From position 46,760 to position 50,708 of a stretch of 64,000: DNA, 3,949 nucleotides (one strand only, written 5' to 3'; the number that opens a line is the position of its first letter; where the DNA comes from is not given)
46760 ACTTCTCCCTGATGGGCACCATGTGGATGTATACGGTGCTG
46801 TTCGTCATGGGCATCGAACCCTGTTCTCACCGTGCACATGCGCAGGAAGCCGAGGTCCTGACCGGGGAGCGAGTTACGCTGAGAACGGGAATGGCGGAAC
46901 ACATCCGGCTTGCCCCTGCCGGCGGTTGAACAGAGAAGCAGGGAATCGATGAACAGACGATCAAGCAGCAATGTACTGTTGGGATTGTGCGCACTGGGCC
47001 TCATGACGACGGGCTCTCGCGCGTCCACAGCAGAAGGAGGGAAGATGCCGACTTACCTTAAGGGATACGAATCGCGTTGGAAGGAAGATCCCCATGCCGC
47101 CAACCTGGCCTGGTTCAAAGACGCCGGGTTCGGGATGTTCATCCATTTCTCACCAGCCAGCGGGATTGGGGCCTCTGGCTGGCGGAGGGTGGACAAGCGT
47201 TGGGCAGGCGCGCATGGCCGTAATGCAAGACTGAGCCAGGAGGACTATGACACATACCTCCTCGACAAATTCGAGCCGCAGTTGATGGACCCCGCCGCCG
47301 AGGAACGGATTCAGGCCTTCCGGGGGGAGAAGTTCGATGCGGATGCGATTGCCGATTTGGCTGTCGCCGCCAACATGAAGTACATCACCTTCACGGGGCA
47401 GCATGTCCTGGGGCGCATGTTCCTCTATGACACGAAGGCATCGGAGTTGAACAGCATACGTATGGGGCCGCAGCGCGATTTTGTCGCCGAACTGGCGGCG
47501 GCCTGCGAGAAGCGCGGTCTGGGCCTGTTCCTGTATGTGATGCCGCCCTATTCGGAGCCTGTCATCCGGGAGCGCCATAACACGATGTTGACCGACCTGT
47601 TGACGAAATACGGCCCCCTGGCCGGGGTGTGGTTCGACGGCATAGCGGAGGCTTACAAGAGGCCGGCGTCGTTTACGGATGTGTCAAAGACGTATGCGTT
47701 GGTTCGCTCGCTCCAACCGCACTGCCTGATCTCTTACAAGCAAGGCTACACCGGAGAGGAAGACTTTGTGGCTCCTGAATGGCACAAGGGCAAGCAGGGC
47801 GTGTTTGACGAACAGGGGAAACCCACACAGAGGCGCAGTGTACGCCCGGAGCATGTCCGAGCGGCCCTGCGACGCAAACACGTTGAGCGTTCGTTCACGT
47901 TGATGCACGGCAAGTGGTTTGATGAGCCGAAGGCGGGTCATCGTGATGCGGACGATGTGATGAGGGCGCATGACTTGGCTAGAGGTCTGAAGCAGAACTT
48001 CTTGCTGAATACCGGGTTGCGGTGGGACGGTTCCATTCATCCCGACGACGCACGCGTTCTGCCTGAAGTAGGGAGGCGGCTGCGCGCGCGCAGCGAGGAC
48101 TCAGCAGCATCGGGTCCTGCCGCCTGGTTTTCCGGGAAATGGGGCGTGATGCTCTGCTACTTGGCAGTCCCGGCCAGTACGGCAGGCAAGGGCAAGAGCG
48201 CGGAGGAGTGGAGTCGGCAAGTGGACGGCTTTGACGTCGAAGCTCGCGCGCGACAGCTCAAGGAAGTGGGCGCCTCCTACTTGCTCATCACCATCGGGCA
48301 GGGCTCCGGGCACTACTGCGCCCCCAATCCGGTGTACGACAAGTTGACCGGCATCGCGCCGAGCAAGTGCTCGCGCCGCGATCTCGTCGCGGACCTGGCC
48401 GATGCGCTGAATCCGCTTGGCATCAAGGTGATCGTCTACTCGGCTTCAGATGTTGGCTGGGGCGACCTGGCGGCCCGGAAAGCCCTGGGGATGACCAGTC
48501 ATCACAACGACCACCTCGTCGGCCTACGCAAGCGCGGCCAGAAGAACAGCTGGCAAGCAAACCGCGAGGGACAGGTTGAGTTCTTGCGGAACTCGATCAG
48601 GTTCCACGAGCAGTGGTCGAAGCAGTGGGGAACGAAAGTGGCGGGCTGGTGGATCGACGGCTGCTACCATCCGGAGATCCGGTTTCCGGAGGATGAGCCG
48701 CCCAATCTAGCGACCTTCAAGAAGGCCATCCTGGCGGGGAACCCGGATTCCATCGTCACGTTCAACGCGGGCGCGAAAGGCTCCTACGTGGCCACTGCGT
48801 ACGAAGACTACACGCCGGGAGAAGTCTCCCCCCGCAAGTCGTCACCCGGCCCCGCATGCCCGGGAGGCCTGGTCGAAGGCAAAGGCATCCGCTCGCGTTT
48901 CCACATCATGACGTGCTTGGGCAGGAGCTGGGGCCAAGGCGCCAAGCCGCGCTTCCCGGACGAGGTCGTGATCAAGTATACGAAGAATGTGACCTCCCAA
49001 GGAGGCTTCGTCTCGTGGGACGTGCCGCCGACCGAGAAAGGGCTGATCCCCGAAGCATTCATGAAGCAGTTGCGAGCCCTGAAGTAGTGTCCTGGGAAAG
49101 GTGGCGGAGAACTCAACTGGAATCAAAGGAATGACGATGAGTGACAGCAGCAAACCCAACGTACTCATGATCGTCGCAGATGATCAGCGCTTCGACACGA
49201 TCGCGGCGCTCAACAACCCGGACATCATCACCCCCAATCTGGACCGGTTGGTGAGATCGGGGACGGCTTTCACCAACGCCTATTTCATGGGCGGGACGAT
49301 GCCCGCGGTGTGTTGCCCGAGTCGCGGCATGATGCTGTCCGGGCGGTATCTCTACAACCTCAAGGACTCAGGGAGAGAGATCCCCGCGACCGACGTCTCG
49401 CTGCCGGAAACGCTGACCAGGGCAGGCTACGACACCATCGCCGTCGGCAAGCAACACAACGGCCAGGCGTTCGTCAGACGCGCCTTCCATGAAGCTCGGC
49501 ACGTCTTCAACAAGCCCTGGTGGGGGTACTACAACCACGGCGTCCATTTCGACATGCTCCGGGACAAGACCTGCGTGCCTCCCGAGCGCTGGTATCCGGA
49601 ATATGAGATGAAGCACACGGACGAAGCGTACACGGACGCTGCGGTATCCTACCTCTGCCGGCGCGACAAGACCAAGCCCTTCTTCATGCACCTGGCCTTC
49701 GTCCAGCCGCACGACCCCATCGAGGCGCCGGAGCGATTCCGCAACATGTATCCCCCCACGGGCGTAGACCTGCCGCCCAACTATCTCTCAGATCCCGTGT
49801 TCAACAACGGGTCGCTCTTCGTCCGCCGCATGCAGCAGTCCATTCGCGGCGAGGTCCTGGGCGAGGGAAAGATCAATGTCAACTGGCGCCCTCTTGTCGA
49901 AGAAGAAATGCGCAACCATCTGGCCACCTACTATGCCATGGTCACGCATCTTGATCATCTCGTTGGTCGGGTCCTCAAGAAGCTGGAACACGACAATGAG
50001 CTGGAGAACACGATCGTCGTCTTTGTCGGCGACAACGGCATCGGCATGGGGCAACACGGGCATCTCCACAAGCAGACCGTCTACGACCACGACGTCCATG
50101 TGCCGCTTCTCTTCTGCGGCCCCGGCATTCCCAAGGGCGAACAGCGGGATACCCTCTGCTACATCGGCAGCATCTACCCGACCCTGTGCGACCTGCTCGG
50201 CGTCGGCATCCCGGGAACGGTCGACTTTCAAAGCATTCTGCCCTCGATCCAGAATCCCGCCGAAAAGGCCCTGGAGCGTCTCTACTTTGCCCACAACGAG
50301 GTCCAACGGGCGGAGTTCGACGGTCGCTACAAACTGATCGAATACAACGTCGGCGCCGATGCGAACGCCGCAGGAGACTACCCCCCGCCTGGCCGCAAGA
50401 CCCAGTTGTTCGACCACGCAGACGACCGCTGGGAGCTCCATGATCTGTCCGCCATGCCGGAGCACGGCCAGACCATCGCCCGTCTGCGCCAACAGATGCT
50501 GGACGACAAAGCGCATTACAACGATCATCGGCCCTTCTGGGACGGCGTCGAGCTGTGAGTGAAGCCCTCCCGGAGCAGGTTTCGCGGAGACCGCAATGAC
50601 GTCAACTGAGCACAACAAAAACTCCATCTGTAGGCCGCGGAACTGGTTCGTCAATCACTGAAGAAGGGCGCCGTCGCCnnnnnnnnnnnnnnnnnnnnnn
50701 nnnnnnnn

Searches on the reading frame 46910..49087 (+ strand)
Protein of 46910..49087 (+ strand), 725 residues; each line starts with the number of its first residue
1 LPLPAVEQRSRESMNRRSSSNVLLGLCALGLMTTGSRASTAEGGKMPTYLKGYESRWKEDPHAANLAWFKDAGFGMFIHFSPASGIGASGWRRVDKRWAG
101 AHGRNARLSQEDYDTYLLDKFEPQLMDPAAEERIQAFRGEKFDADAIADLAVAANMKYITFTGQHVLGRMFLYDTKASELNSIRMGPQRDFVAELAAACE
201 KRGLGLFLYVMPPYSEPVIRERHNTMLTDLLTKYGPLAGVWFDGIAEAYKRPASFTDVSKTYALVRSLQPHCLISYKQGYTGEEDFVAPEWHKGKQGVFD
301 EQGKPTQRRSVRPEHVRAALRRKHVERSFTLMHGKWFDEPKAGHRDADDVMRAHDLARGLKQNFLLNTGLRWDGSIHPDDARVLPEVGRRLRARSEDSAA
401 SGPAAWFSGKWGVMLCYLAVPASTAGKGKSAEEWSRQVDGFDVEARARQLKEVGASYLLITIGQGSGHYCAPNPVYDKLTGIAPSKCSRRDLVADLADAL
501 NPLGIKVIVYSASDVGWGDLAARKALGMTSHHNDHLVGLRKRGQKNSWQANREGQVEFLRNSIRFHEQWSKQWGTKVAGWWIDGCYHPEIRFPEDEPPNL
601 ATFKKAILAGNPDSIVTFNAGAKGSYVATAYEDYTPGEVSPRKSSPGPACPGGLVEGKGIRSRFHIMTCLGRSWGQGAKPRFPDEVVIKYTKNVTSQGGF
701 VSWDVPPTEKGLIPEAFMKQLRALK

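Call 16: search_protein_families(library=pfam, proteins=[window:46910-49087:+], max_evalue=0.001)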
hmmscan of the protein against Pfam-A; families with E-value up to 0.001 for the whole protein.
window:46910-49087:+ (725 aa): 2 families
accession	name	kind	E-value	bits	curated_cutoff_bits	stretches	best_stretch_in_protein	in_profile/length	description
PF01120.23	Alpha_L_fucos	-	7.2e-40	137.9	25.2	2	52-393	13-342/345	Alpha-L-fucosidase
PF14871.12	GHL6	-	0.00042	21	35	0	143-211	1-65/132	Hypothetical glycosyl hydrolase 6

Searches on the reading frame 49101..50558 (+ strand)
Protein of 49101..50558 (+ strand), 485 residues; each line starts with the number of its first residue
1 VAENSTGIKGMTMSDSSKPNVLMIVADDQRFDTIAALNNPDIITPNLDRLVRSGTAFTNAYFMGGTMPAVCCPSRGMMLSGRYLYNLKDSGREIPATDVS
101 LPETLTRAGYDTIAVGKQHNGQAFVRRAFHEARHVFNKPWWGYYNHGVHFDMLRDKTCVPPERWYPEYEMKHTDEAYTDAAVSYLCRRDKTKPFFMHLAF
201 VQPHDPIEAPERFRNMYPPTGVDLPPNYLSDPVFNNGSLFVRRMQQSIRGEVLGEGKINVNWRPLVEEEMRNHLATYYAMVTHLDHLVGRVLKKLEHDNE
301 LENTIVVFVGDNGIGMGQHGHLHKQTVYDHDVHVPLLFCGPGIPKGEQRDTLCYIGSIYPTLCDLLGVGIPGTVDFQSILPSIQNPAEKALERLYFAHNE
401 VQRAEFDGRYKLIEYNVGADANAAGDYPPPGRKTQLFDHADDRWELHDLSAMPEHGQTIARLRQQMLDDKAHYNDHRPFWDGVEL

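Call 17: search_protein_families(library=pfam, proteins=[window:49101-50558:+], max_evalue=0.001)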
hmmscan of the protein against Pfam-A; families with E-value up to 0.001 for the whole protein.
window:49101-50558:+ (485 aa): 3 families
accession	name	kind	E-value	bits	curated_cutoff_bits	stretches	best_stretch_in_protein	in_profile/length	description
PF00884.28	Sulfatase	-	1.3e-51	176.1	25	1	19-368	1-301/301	Sulfatase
PF16347.10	SGSH_C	-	4.6e-08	33.8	29.3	1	317-469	1-151/154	N-sulphoglucosamine sulphohydrolase, C-terminal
PF02995.22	DUF229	-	0.00027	20.2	25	1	276-325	305-354/496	Protein of unknown function (DUF229)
